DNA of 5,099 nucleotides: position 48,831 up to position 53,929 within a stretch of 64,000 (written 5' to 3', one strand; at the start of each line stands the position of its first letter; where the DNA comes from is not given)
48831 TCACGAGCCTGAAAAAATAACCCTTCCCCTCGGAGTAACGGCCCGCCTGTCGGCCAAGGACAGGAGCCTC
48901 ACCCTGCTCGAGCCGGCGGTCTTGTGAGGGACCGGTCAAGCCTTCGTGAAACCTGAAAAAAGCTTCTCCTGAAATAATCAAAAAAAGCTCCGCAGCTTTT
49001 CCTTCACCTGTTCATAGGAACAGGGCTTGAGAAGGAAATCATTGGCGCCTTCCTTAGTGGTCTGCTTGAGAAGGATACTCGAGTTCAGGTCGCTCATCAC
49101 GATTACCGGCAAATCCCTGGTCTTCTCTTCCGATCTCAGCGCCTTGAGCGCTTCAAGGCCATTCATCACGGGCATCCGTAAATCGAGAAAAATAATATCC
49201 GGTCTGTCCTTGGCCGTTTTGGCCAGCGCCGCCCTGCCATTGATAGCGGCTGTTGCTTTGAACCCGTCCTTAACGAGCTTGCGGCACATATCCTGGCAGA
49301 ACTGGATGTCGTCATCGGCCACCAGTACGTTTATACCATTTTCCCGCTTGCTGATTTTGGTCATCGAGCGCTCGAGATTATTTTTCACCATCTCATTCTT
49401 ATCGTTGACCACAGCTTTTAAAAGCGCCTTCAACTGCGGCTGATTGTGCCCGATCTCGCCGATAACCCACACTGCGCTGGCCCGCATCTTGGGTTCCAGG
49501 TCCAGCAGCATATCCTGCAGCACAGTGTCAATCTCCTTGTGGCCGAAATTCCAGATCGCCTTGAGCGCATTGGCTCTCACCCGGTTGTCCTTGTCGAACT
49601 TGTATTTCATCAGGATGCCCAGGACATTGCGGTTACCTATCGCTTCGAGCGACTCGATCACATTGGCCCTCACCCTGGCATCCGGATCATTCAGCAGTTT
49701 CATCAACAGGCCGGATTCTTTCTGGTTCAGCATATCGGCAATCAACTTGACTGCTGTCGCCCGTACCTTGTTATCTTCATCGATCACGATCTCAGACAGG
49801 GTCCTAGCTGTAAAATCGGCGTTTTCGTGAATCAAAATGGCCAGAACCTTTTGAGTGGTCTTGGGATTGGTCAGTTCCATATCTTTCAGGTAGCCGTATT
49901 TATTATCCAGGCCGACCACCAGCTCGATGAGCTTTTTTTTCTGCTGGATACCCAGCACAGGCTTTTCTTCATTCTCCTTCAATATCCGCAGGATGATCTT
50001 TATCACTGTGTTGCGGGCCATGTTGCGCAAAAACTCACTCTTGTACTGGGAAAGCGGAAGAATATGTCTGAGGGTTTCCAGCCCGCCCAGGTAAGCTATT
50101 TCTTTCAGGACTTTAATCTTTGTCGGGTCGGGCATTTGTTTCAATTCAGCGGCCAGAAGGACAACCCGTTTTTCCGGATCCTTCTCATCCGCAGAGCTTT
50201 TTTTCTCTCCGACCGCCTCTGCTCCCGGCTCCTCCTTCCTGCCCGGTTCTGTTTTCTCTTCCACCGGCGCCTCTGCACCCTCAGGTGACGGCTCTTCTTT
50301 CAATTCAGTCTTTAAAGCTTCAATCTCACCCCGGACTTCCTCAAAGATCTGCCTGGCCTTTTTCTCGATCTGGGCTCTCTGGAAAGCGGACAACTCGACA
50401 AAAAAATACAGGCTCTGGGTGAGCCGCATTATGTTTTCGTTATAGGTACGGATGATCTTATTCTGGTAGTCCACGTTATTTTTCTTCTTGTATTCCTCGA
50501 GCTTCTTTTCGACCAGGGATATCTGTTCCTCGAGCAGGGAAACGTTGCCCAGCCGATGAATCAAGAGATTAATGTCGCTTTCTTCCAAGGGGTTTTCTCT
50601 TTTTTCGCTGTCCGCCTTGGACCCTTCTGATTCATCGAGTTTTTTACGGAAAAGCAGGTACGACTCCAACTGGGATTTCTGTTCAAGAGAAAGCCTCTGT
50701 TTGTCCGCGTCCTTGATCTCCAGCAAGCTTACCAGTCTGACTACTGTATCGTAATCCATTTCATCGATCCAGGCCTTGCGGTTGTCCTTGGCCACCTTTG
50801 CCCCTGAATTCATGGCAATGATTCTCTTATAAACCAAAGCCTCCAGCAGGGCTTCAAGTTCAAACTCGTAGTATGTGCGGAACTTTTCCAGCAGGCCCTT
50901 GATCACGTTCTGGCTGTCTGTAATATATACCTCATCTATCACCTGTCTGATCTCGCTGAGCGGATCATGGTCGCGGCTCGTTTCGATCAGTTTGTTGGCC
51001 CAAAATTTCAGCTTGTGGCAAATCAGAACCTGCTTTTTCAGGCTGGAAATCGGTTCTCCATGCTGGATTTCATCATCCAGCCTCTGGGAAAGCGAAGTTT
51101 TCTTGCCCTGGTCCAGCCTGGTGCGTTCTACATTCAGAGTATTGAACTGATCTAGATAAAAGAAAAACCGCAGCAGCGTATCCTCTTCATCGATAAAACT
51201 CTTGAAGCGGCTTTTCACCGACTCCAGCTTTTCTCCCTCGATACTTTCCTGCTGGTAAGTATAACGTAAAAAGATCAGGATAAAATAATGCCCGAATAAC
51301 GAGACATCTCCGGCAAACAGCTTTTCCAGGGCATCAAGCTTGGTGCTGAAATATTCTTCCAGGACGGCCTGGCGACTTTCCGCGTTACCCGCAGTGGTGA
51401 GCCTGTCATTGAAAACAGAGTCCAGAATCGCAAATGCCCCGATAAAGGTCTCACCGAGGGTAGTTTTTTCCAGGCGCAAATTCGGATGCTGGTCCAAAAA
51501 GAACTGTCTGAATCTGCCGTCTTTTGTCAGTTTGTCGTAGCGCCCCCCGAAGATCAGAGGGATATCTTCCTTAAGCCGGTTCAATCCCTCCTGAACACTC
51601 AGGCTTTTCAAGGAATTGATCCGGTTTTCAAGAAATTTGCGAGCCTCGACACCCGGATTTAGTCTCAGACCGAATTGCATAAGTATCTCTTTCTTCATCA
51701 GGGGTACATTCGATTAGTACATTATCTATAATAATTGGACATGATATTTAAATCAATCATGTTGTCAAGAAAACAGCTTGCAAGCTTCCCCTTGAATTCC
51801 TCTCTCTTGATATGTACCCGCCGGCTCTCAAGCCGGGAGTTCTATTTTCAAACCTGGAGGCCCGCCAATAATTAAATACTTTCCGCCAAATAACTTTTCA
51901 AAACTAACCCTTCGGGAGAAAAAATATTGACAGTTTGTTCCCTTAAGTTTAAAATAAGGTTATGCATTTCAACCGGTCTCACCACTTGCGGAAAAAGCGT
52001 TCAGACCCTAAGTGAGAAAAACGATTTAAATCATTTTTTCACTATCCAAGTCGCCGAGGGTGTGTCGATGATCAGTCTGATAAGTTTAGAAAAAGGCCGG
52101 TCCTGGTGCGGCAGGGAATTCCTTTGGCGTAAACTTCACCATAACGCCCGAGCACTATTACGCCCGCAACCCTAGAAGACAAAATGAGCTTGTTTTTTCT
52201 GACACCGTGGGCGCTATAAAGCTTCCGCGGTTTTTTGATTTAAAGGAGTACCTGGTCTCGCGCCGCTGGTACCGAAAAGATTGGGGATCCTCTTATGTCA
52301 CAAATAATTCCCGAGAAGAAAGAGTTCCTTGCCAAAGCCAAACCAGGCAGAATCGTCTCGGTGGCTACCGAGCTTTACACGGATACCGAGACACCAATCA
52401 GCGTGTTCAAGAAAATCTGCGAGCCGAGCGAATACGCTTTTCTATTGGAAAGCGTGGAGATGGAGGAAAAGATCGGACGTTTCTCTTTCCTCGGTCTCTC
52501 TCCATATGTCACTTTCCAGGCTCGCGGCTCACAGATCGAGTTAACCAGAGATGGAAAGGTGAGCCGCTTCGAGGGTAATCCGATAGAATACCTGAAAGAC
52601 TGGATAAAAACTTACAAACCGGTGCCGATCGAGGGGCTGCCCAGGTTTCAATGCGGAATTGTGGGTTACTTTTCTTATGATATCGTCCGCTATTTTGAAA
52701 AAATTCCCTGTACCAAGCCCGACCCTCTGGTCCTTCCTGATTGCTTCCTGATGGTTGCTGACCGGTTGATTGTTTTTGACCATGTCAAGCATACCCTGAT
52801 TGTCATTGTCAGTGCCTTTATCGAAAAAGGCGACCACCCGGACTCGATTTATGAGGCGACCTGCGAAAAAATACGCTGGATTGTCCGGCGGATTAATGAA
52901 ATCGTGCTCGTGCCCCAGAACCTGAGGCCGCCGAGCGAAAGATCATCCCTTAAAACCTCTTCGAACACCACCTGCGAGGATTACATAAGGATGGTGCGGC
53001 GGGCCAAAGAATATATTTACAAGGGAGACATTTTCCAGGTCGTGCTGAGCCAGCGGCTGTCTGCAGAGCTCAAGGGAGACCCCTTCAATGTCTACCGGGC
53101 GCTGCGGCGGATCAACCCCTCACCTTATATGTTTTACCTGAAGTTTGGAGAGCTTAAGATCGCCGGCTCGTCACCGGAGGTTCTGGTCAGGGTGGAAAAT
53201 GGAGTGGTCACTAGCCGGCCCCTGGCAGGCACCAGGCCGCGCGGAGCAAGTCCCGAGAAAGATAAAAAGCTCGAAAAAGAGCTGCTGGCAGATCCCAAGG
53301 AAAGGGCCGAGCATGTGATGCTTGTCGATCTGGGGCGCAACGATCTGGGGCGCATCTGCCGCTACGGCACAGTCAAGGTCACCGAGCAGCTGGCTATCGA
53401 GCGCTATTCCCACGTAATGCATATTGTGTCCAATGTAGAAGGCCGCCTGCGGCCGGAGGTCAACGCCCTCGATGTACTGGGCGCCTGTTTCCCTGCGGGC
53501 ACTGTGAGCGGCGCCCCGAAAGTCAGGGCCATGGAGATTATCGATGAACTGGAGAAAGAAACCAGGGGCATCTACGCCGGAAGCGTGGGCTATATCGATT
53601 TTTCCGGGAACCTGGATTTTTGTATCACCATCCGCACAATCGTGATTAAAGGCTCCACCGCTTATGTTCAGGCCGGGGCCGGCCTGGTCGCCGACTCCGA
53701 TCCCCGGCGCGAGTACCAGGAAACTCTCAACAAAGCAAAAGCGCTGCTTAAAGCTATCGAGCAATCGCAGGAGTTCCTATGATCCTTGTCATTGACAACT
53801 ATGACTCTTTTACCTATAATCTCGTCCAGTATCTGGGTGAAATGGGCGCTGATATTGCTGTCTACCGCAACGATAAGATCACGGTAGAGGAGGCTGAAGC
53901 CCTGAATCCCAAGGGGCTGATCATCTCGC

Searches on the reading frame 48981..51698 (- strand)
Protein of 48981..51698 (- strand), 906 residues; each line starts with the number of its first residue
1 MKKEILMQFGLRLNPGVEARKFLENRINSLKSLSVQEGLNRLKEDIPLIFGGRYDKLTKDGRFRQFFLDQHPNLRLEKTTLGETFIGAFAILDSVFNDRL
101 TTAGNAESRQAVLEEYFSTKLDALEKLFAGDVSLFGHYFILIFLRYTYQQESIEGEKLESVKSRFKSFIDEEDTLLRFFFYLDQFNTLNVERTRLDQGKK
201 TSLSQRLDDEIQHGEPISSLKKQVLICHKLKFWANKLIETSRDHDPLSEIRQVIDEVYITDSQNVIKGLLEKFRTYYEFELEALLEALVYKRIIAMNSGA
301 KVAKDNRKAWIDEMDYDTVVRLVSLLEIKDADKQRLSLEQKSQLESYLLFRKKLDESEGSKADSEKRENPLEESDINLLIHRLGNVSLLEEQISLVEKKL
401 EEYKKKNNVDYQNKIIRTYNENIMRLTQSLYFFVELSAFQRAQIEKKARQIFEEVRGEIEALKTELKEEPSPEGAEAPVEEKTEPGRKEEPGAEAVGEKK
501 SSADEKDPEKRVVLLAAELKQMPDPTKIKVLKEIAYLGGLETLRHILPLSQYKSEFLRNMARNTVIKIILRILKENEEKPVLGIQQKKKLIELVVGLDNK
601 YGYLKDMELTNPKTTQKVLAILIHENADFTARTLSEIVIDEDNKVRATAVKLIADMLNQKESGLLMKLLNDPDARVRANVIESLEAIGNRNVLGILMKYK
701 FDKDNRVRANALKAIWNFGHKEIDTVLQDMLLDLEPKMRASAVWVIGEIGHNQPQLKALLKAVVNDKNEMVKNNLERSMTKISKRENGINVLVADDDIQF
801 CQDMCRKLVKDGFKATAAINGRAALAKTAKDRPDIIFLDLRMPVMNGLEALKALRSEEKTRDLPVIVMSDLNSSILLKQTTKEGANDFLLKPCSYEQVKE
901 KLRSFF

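Call 53: search_protein_families(library=pfam, proteins=[window:48981-51698:-], max_evalue=0.00001)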
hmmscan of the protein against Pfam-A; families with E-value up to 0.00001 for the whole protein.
window:48981-51698:- (906 aa): 4 families
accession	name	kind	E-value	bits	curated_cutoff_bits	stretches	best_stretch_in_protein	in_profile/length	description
PF00072.30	Response_reg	-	1.2e-22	80.6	30.2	1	791-902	1-110/111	Response regulator receiver domain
PF13646.12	HEAT_2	-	1.5e-19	70.5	27.7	2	634-697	4-68/88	HEAT repeats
PF02985.28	HEAT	-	9.1e-14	50.7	23.5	0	664-688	4-28/31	HEAT repeat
PF12717.13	Cnd1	-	3.4e-06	27.7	26.4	0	629-691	21-89/162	non-SMC mitotic condensation complex subunit 1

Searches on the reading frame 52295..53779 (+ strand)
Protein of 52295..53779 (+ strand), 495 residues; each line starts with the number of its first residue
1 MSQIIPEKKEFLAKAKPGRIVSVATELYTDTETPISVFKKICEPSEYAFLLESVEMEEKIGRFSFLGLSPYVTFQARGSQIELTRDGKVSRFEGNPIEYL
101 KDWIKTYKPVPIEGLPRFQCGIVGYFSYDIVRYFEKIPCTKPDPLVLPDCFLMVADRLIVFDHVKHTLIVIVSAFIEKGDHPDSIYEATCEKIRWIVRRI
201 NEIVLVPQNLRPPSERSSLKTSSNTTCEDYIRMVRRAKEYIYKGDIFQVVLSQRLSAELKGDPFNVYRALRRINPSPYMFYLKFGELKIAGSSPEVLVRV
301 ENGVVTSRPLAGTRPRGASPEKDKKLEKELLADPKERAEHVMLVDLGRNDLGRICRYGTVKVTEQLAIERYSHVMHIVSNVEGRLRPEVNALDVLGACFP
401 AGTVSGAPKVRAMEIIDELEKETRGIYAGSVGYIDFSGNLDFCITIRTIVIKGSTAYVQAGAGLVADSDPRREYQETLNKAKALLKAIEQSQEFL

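Call 53: search_protein_families(library=pfam, proteins=[window:52295-53779:+], max_evalue=0.00001)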
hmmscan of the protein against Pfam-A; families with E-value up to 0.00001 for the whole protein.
window:52295-53779:+ (495 aa): 2 families
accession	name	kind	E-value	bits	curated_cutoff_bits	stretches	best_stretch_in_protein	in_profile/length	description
PF00425.24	Chorismate_bind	-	2e-101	339.3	27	1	228-480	3-257/257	chorismate binding enzyme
PF04715.19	Anth_synt_I_N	-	5.5e-37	127.6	23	1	30-169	1-139/140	Anthranilate synthase component I, N terminal region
